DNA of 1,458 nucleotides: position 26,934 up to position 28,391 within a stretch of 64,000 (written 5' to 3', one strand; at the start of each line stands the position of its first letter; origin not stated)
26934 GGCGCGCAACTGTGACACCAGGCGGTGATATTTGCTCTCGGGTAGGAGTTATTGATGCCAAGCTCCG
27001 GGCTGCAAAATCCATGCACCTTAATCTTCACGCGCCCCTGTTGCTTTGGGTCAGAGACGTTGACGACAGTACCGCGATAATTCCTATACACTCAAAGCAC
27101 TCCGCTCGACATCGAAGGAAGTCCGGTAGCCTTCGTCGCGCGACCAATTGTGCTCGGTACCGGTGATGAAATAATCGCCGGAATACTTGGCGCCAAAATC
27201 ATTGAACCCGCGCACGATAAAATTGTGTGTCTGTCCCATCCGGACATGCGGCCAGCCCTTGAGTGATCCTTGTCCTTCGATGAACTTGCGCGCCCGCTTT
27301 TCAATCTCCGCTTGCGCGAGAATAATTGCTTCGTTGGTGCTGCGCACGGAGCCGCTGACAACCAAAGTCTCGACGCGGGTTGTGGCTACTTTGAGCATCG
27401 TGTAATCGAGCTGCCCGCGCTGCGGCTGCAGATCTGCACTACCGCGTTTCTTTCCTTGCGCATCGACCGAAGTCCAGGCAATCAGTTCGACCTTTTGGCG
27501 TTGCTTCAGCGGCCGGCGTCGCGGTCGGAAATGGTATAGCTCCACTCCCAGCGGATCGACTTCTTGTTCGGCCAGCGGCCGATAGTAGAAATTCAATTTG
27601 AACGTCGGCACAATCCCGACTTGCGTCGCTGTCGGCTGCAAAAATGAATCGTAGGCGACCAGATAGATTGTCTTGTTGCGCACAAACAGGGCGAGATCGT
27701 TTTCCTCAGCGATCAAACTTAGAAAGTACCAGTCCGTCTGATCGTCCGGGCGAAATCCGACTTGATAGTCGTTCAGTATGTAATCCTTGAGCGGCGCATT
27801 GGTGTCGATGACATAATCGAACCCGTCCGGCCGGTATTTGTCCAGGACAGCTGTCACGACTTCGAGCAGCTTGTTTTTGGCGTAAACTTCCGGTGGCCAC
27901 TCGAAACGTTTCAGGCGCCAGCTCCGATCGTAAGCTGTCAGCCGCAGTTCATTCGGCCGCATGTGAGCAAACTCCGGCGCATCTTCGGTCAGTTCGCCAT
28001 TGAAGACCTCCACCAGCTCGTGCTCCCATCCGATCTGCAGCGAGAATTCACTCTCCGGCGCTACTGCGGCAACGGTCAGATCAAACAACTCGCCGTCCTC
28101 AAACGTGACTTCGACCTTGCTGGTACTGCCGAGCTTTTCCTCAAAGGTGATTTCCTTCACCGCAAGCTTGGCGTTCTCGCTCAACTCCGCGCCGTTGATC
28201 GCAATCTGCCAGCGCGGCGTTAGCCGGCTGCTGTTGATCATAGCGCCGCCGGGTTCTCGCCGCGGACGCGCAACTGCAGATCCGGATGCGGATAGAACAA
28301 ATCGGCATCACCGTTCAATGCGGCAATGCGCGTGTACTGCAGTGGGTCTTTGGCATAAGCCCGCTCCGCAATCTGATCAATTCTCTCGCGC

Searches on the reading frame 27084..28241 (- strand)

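Call 16: search_protein_families(library=phrogs, proteins=[window:27084-28241:-], max_evalue=0.001)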
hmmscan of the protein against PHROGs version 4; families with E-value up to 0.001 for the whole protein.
window:27084-28241:- (385 aa): 2 families
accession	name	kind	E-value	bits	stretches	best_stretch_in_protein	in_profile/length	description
phrog_52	-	tail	9.9e-11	42.2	1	167-380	337-513/677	tail protein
phrog_20686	-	unknown function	3e-06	28.5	1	283-380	12-103/135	-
